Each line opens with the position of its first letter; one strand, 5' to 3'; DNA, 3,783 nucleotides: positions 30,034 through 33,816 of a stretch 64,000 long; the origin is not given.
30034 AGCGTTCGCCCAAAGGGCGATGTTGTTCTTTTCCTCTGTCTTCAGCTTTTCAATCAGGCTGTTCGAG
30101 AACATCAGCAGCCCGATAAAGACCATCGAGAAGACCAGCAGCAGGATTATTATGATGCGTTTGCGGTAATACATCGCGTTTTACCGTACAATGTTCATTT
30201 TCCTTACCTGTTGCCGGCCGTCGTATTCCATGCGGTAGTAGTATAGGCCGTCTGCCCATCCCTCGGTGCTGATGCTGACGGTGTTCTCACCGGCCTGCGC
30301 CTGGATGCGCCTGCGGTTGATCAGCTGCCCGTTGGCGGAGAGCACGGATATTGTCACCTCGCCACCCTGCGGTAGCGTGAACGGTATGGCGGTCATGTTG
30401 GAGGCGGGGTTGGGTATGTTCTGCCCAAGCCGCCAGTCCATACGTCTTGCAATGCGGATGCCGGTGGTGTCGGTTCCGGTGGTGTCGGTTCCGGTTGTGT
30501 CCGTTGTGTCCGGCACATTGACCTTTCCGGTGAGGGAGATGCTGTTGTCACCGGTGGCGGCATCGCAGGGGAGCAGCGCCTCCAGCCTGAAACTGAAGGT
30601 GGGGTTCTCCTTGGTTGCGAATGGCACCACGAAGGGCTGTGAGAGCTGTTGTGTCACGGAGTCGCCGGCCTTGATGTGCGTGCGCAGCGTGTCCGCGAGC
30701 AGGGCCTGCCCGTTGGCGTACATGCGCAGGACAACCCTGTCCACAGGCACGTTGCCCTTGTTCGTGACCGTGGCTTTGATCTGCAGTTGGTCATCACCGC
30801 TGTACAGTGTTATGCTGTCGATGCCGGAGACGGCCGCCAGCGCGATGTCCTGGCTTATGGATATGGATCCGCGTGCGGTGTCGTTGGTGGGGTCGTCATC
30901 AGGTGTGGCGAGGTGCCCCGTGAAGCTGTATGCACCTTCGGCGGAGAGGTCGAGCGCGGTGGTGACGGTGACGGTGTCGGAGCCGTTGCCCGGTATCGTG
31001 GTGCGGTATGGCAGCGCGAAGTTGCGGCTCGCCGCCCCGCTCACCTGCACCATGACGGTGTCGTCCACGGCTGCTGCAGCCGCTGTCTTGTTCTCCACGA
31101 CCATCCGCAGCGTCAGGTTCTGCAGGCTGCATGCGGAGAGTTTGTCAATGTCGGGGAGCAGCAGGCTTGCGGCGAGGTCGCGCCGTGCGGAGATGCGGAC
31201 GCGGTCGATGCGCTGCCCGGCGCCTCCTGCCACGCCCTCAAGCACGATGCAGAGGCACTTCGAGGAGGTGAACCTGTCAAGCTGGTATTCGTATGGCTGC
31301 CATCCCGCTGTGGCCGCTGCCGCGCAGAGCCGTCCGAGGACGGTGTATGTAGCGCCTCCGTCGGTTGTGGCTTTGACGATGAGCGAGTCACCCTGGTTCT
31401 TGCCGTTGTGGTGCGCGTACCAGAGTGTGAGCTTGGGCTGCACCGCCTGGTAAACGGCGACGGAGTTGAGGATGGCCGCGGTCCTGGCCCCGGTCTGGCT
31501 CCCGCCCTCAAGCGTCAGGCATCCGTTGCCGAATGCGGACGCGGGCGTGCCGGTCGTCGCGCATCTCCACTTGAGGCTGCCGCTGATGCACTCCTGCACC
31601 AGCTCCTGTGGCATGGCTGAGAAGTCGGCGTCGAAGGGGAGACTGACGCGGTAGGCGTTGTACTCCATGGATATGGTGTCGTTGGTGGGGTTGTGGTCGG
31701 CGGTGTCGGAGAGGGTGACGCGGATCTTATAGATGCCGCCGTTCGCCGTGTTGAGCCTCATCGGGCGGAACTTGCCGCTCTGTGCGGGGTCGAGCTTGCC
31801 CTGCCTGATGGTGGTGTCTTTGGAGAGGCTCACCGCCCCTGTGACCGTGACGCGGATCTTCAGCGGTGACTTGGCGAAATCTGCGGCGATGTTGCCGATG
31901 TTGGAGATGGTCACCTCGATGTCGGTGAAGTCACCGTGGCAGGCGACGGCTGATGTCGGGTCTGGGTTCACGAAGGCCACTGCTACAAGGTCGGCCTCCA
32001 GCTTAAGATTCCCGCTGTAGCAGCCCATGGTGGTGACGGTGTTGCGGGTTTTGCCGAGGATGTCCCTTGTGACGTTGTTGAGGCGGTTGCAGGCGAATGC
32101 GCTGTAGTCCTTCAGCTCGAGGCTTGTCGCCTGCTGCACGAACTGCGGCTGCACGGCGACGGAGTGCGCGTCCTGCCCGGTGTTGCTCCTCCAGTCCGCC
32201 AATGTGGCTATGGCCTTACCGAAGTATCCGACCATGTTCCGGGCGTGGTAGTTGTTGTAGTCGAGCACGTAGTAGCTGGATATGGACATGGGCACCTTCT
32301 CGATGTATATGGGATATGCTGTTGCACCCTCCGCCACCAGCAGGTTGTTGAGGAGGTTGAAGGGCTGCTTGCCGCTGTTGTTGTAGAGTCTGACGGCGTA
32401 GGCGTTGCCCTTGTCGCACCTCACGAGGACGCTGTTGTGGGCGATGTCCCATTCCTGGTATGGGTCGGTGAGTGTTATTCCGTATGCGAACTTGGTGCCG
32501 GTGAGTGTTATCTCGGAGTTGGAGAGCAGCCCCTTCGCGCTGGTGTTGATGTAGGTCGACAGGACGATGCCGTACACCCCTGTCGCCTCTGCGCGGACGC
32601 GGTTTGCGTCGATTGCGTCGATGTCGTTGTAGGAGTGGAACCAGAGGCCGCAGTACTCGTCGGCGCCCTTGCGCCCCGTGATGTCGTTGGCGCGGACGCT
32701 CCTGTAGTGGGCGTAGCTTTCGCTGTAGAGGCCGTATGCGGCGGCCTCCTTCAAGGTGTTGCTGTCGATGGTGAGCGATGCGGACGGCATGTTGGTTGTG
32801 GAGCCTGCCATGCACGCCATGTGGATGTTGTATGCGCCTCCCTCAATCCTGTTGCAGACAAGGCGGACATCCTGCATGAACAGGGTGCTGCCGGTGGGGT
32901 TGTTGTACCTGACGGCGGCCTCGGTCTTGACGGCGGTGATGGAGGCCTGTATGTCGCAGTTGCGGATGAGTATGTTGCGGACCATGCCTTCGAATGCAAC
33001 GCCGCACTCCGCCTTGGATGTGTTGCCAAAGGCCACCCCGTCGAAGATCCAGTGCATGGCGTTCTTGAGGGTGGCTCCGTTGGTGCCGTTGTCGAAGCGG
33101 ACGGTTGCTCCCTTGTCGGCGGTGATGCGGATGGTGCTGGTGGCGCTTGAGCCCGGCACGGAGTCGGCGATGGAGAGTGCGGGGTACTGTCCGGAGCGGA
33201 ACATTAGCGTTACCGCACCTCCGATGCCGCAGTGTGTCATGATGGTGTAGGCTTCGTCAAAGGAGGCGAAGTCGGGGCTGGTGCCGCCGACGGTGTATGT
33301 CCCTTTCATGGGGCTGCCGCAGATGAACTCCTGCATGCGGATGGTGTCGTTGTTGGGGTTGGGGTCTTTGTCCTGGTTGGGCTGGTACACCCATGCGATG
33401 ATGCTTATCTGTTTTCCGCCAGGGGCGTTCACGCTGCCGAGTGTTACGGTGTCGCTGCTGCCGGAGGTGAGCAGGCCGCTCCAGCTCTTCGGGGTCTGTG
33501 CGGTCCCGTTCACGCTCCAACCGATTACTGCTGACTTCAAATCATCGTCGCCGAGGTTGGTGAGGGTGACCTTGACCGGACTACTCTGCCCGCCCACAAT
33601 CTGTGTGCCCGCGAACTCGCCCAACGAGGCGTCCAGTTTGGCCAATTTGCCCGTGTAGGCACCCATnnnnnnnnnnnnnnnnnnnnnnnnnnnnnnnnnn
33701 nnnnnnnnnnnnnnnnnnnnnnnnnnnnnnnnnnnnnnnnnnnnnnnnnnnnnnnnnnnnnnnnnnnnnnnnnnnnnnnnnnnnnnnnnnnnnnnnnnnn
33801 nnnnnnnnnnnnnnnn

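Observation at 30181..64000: Array of five giant, co-oriented paralogous T9SS cargo genes sharing a modular core of unknown function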

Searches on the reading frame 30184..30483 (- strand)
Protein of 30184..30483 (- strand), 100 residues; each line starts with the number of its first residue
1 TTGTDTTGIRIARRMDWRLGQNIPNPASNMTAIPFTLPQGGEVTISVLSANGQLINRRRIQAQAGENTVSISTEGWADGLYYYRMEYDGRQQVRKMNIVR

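Call 23: search_protein_families(library=pfam, proteins=[window:30184-30483:-], max_evalue=1)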
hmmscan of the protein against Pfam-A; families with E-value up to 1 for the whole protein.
window:30184-30483:- (100 aa): 4 families
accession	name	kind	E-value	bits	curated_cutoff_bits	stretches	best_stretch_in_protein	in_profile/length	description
PF18962.6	Por_Secre_tail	-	2.9e-10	40.7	27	1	24-98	3-75/75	Secretion system C-terminal sorting domain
PF13860.13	FlgD_ig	-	0.013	15.9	27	1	38-88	19-76/79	FlgD Ig-like domain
PF11589.14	DUF3244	-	0.013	15.9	25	1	40-88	39-86/96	Domain of unknown function (DUF3244)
PF06443.16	SEF14_adhesin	-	0.085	13.2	22.8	1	39-79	86-126/165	SEF14-like adhesin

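Call 88: search_protein_families(library=ncbifam, proteins=[window:30184-30483:-], max_evalue=0.001)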
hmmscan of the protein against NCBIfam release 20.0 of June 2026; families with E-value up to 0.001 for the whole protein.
window:30184-30483:- (100 aa): 3 families
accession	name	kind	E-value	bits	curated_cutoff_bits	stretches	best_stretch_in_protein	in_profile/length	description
NF052323.1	T9SSA_dep_M6i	equivalog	7.1e-11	40.8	600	1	22-88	960-1027/1043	T9SS-dependent M6-like inactivated metalloprotease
TIGR04183.1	Por_Secre_tail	domain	1.1e-09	38.1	23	1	24-96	3-69/72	T9SS type A sorting domain-containing protein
NF038113.1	T9SSA_dep_M36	equivalog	4.2e-06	25.2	885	1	22-96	795-866/869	T9SS-dependent M36 family metallopeptidase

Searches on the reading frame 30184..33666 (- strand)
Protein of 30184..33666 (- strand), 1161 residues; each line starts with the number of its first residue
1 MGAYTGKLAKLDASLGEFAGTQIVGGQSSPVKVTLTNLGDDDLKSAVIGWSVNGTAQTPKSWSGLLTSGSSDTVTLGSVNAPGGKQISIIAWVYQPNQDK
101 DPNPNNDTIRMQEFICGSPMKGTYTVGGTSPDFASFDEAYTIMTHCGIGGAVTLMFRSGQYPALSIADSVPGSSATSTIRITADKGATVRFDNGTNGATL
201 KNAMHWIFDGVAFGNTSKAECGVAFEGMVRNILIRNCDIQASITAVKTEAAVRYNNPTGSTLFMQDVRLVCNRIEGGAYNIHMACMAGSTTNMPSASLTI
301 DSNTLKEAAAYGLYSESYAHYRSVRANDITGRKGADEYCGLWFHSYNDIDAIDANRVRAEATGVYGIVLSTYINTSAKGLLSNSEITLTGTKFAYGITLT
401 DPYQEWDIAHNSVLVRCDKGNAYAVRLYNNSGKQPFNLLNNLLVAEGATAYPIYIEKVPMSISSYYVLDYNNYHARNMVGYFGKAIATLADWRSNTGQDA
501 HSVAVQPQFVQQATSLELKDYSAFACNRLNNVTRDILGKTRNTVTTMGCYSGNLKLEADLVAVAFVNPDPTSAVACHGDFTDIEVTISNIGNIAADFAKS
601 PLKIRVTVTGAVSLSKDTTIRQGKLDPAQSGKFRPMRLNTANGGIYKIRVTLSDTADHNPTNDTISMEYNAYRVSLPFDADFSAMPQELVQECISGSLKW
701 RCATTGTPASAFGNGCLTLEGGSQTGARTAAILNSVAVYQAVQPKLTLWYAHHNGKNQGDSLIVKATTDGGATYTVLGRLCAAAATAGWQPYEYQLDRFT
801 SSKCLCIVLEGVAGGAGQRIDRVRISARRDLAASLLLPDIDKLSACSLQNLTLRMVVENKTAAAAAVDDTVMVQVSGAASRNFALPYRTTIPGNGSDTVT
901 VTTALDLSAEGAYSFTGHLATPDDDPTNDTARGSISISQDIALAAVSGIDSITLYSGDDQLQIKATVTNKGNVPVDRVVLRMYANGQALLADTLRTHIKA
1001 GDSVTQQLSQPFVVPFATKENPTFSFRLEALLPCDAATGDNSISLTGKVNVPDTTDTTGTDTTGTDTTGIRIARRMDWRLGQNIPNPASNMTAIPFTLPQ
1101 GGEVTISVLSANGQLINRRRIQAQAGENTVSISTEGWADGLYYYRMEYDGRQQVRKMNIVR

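Call 37: predict_structure(alignment_id=A1)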
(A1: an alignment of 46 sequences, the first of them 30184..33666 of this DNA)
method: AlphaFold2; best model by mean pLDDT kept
length: 1161 residues; sequences in the alignment: 46
mean_pLDDT: 85.6   pTM: 0.53
mean pLDDT of the five models: 85.6, 85.4, 85.2, 84.3, 84.2
residues with pLDDT >= 90: 579; 70-90: 471; 50-70: 51; < 50: 60
segments of 3 or more residues with pLDDT < 50: 1-26, 83-85, 109-115, 1053-1075
pLDDT, mean of each block of 10 residues (from residue 1): 26 41 50 71 78 79 78 74 55 65 51 58 91 89 86 95 93 93 93 92 97 94 96 98 93 95 96 98 95 95 97 97 97 93 96 97 97 90 97 96 93 96 93 84 95 84 80 95 92 87 92 87 88 93 91 80 84 75 90 87 95 93 85 91 89 89 90 86 88 87 83 88 83 88 90 85 92 91 88 93 90 89 88 88 87 90 77 90 88 85 89 89 77 90 88 84 91 90 87 88 89 83 88 85 87 38 30 57 89 91 92 90 90 89 92 90 70
secondary structure, 60 per line:
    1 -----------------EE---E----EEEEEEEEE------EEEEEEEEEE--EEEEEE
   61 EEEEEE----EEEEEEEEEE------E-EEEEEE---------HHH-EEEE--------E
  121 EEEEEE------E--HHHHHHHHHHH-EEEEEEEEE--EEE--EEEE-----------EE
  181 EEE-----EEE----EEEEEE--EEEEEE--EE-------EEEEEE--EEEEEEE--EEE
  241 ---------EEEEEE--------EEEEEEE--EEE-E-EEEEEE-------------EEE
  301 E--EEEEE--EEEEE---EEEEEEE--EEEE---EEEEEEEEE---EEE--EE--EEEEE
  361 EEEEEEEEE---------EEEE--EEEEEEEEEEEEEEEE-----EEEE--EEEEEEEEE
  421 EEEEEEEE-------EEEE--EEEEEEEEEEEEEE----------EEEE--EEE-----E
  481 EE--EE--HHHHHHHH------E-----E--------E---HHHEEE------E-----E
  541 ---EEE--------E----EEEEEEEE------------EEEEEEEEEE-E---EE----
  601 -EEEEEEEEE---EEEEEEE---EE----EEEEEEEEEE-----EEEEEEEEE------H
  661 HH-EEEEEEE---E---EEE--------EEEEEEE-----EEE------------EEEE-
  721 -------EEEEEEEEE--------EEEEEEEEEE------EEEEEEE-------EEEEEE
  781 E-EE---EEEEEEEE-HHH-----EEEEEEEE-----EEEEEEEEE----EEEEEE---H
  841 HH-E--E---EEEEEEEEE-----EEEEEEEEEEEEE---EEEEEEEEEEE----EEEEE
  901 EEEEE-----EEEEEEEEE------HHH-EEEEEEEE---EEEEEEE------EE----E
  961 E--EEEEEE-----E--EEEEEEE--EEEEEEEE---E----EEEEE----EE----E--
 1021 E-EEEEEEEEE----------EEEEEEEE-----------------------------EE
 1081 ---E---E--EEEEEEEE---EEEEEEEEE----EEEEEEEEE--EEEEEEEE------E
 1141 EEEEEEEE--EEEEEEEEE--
elements in order (helices of 4 or more, strands of 3 or more residues): E28-36 E43-52 E55-66 E71-80 E89-94 E108-111 E120-126 H136-146 E148-156 E159-161 E164-167 E179-183 E189-191 E196-201 E204-209 E221-226 E229-235 E238-240 E250-255 E264-270 E273-275 E279-284 E298-301 E304-308 E311-315 E319-325 E328-331 E335-343 E347-349 E356-369 E379-382 E385-400 E406-409 E412-428 E436-439 E442-455 E466-469 E472-474 E480-482 H489-496 E525-527 E544-546 E560-567 E580-589 E602-610 E614-620 E630-639 E645-653 E664-670 E678-680 E689-695 E701-703 E716-719 E728-736 E745-754 E761-767 E775-781 E788-795 E805-812 E818-826 E831-836 E851-859 E865-877 E881-891 E896-905 E911-919 E930-937 E941-947 E964-969 E978-984 E987-994 E1003-1007 E1023-1031 E1042-1049 E1091-1098 E1102-1110 E1115-1123 E1126-1133 E1140-1148 E1151-1159

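Call 42: fold_search(model_id=the predicted structure, library=pdb)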
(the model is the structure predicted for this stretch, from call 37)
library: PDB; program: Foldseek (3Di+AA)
matches with E <= 10: 1653; with E <= 0.001: 174
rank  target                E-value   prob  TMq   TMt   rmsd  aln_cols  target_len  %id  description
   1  5a42                  1.1e-08  1.00  0.09  0.07  40.7       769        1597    9  Cryo-EM single particle 3D reconstruction of the native conformation of E. coli alpha-2-macroglobulin (ECAM) (released 2015-07-29)
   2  4u48                  1.3e-08  1.00  0.09  0.07  41.5       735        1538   10  Crystal structure of Salmonella alpha-2-macroglobulin (released 2014-09-17)
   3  9fx3_A                1.5e-08  1.00  0.10  0.10  33.9       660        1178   10  Structure of active human CD109 (released 2025-03-19)
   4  7ptp_A                2.0e-08  1.00  0.14  0.19  25.7       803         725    8  In-situ structure of pentameric S-layer protein (released 2021-12-15)
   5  3km9_A                6.8e-08  1.00  0.11  0.09  34.7       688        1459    8  Structure of complement C5 in complex with the C-terminal beta-grasp domain of SSL7 (released 2009-12-01)
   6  4bk4_A                8.7e-08  1.00  0.12  0.23  29.9       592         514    7  crystal structure of the human EphA4 ectodomain (released 2013-07-03)
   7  4u4j                  9.5e-08  1.00  0.10  0.08  41.5       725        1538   11  Crystal structure of Salmonella alpha-2-macroglobulin mutant Y1175G (released 2014-09-17)
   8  9u61_E                1.2e-07  1.00  0.09  0.07  39.5       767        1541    9  CP/MBL pathways C3 convertase C4b2a and C3 complex (released 2026-01-14)
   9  7c7u_A                1.3e-07  1.00  0.07  0.11  29.6       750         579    8  Biofilm associated protein - BSP domain (released 2021-05-12)
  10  3fl7                  1.8e-07  1.00  0.11  0.23  31.0       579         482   11  Crystal structure of the human ephrin A2 ectodomain (released 2009-01-27)
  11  7mjr                  1.9e-07  1.00  0.10  0.12  18.6       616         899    8  Vip4Da2 toxin structure (released 2021-05-05)
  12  5b4x_C                2.7e-07  1.00  0.11  0.17  24.1       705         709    7  Crystal structure of the ApoER2 ectodomain in complex with the Reelin R56 fragment (released 2017-04-26)
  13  9u5z_E                2.8e-07  1.00  0.09  0.08  36.8       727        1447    9  C3 convertases zymogen C4b2 in activation state (released 2026-01-14)
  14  5hcc_B                2.9e-07  1.00  0.12  0.18  35.3       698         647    8  Ternary complex of human Complement C5 with Ornithodoros moubata OmCI and Dermacentor andersoni RaCI3. (released 2016-03-30)
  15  7s7k_A                3.3e-07  1.00  0.11  0.22  27.9       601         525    8  Crystal structure of the EphB2 extracellular domain (released 2021-10-27)
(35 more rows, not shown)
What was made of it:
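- A Foldseek hit to an S-layer protein, 7ptp (call 42).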

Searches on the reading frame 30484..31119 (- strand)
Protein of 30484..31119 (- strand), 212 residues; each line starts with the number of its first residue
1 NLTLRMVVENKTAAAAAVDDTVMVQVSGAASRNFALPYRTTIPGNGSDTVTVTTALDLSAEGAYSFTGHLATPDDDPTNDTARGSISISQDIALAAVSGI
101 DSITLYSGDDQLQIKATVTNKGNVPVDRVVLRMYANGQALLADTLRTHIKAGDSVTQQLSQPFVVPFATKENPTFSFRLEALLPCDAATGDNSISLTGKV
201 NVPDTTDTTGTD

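Call 23: search_protein_families(library=pfam, proteins=[window:30484-31119:-], max_evalue=1)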
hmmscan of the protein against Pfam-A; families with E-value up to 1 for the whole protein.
window:30484-31119:- (212 aa): 1 family
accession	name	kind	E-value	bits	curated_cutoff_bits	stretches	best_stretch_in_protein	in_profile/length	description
PF07705.17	CARDB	-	0.00013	22.5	22.7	1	109-162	18-70/101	CARDB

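Call 24: search_protein_families(library=ncbifam, proteins=[window:30484-31119:-], max_evalue=1)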
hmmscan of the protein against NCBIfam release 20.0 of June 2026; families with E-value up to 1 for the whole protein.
window:30484-31119:- (212 aa): 0 families
